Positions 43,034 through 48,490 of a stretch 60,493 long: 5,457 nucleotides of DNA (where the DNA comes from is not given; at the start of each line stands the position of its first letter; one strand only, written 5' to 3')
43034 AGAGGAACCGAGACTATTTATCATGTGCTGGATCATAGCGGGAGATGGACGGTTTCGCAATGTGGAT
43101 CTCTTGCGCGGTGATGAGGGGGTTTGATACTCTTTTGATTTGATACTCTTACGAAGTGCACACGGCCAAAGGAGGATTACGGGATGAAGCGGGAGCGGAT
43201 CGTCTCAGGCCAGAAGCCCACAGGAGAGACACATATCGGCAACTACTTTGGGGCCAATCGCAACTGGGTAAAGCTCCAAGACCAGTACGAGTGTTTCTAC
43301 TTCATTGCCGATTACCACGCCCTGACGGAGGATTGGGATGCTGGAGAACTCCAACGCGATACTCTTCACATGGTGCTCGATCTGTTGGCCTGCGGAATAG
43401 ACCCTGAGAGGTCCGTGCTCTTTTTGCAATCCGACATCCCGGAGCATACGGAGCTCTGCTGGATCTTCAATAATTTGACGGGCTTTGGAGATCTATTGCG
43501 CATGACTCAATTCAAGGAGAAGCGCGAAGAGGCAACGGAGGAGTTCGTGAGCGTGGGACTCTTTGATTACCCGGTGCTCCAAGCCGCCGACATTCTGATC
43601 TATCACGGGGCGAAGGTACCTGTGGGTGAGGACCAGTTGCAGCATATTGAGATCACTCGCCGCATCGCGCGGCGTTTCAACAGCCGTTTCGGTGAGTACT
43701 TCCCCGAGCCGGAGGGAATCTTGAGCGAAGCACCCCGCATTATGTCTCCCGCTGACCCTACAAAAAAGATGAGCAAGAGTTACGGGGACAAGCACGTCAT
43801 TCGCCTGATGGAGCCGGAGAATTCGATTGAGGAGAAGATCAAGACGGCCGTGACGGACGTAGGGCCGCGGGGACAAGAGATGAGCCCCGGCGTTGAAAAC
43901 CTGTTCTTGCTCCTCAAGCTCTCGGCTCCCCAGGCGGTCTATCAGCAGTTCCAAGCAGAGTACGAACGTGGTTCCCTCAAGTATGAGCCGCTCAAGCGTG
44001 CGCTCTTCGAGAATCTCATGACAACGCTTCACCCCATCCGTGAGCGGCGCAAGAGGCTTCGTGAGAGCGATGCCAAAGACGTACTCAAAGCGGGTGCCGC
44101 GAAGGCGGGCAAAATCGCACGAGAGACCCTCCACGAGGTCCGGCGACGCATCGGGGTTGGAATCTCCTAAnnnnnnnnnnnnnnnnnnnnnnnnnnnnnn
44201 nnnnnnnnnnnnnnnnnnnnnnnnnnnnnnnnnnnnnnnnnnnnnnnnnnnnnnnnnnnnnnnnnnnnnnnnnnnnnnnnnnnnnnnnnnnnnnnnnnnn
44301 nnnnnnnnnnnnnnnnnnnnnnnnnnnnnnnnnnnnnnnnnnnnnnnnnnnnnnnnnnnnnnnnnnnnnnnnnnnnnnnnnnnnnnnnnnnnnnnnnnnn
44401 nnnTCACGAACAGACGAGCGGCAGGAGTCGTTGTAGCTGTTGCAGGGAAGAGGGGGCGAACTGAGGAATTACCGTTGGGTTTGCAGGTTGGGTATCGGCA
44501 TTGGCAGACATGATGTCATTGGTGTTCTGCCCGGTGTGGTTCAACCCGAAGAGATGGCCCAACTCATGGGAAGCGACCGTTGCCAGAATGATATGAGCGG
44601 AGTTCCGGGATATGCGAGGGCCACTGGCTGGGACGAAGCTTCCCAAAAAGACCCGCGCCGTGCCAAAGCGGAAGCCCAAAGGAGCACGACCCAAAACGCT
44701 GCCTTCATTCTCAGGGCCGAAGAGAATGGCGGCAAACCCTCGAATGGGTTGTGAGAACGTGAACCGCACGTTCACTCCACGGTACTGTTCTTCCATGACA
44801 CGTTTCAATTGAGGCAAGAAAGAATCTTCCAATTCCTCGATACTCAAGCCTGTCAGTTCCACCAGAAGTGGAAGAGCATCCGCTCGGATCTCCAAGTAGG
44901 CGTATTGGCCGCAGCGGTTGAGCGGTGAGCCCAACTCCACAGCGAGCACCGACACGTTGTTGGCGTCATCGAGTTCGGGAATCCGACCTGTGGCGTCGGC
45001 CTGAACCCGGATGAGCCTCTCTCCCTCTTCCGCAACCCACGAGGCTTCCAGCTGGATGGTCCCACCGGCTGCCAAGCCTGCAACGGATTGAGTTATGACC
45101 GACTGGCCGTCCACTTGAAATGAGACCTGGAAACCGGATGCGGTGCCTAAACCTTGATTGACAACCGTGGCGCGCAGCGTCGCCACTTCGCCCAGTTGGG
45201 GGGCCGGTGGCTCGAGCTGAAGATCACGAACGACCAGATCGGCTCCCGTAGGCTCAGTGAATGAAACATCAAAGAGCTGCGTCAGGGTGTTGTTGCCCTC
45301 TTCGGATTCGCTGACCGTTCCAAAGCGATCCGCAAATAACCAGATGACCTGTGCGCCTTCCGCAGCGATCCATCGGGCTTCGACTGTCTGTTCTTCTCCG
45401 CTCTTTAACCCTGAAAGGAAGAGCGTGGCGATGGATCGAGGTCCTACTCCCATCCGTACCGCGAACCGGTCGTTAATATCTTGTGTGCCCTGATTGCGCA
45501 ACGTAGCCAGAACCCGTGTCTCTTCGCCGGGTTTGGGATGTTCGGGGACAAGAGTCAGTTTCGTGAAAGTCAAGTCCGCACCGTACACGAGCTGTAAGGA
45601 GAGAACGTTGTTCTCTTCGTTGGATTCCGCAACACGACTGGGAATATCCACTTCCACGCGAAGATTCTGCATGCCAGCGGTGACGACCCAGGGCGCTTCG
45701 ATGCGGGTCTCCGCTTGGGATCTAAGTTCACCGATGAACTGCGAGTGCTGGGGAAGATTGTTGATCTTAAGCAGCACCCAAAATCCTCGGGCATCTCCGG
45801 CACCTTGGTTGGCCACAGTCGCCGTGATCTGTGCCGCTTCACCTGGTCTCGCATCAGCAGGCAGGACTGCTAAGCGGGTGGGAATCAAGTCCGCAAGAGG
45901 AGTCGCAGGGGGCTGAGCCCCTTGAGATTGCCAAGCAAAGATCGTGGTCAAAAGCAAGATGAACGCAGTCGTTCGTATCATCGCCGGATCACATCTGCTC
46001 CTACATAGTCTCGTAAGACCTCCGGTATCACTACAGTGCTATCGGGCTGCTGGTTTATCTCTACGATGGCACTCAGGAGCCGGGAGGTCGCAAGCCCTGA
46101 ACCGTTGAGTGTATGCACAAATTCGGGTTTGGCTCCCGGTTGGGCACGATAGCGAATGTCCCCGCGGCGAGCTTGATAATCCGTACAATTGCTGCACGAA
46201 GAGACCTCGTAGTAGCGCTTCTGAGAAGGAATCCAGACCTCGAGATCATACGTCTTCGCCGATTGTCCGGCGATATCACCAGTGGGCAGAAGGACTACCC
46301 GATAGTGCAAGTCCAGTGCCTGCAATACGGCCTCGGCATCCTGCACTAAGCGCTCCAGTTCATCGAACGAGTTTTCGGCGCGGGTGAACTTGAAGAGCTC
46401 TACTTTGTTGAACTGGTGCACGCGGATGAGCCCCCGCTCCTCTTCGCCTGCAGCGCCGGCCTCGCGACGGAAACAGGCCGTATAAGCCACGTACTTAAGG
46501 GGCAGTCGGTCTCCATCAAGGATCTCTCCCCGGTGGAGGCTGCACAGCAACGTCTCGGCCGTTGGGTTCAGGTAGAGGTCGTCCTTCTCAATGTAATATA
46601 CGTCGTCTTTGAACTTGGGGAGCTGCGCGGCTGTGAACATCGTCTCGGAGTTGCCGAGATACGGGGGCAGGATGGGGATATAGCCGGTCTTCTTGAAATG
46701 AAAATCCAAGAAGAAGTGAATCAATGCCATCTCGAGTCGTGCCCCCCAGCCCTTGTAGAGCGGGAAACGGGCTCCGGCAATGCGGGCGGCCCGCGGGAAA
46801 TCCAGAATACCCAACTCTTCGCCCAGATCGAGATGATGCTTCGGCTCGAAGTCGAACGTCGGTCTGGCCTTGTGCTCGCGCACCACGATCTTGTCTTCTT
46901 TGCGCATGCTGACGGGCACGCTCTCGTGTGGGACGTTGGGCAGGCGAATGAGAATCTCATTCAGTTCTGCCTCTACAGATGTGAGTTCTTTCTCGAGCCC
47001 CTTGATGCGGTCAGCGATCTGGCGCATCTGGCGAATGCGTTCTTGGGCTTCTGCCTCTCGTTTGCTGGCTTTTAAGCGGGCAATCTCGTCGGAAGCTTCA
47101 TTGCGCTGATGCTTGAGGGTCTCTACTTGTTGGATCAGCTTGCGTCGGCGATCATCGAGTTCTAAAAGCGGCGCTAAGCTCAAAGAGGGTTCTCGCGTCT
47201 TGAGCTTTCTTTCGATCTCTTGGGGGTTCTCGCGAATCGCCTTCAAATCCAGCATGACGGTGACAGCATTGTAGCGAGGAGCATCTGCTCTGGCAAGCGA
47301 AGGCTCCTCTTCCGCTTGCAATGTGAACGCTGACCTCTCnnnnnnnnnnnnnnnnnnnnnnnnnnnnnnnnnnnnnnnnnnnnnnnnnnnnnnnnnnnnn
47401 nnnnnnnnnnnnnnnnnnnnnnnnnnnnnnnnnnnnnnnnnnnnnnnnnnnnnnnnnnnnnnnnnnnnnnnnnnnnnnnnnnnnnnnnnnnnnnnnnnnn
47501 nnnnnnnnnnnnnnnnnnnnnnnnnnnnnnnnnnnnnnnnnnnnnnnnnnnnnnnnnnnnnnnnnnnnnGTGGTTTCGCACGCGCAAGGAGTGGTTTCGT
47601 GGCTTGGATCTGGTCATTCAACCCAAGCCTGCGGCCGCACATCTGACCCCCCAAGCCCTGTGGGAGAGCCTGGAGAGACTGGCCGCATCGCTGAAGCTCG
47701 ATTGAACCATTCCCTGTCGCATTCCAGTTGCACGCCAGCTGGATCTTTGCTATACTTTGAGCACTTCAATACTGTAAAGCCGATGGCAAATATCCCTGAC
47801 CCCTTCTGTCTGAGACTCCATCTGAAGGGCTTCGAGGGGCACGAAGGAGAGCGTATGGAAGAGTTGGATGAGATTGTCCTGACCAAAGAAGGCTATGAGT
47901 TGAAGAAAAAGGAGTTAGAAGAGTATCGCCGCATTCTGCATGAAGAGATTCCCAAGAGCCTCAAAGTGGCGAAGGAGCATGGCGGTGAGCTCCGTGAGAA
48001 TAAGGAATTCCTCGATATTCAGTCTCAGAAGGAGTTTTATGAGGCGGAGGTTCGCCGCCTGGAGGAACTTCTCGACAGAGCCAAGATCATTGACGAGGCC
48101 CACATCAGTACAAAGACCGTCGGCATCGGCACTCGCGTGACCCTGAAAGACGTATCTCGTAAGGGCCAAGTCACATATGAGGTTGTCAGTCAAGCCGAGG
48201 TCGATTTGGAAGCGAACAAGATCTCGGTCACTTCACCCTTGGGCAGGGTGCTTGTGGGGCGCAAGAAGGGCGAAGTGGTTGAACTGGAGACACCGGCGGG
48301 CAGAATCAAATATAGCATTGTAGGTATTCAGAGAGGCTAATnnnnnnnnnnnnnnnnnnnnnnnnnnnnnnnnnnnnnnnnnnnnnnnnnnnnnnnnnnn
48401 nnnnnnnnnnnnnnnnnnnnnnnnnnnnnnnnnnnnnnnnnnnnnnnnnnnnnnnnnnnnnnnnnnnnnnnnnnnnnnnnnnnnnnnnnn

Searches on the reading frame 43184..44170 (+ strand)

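Call 55: search_protein_families(library=pfam, proteins=[window:43184-44170:+], max_evalue=0.00001)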
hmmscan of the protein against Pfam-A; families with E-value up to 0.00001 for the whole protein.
window:43184-44170:+ (328 aa): 1 family
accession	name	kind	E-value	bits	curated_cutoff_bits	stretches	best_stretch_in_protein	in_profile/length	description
PF00579.31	tRNA-synt_1b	-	1.9e-67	228.1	21.1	1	5-281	7-290/292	tRNA synthetases class I (W and Y)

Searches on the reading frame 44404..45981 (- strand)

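Call 55: search_protein_families(library=pfam, proteins=[window:44404-45981:-], max_evalue=0.00001)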
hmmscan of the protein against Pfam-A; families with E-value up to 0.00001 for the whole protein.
window:44404-45981:- (525 aa): 1 family
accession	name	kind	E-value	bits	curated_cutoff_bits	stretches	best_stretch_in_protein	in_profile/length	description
PF07705.17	CARDB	-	1.8e-52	176.2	22.7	3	247-343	2-98/101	CARDB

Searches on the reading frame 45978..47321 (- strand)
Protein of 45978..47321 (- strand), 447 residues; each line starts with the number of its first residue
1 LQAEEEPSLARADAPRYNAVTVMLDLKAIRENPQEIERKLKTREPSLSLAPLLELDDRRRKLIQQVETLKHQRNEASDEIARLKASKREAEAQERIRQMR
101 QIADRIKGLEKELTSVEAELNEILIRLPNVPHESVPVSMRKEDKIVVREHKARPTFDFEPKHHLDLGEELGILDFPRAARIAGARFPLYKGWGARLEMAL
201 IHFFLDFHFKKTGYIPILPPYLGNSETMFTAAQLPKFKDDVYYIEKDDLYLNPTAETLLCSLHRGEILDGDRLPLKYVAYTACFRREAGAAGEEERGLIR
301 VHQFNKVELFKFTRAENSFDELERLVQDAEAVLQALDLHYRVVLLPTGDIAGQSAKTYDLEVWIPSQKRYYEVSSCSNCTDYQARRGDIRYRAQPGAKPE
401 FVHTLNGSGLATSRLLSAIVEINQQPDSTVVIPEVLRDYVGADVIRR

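Call 55: search_protein_families(library=pfam, proteins=[window:45978-47321:-], max_evalue=0.00001)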
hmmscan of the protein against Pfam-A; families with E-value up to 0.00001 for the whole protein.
window:45978-47321:- (447 aa): 2 families
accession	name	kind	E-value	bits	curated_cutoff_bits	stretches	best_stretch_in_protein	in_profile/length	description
PF00587.30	tRNA-synt_2b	-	8.8e-40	137.1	29.3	1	245-423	7-179/179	tRNA synthetase class II core domain (G, H, P, S and T)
PF02403.27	Seryl_tRNA_N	-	2.5e-28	98.9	28.2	1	23-131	1-108/108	Seryl-tRNA synthetase N-terminal domain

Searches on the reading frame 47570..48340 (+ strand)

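Call 55: search_protein_families(library=pfam, proteins=[window:47570-48340:+], max_evalue=0.00001)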
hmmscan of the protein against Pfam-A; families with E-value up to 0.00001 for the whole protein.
window:47570-48340:+ (256 aa): 2 families
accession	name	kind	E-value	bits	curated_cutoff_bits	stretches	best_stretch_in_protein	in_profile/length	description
PF01272.25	GreA_GreB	-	6.4e-22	77.8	26.9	1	181-254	3-76/77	Transcription elongation factor, GreA/GreB, C-term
PF03449.20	GreA_GreB_N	-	2.6e-11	44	24.5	1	102-173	1-71/71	Transcription elongation factor, N-terminal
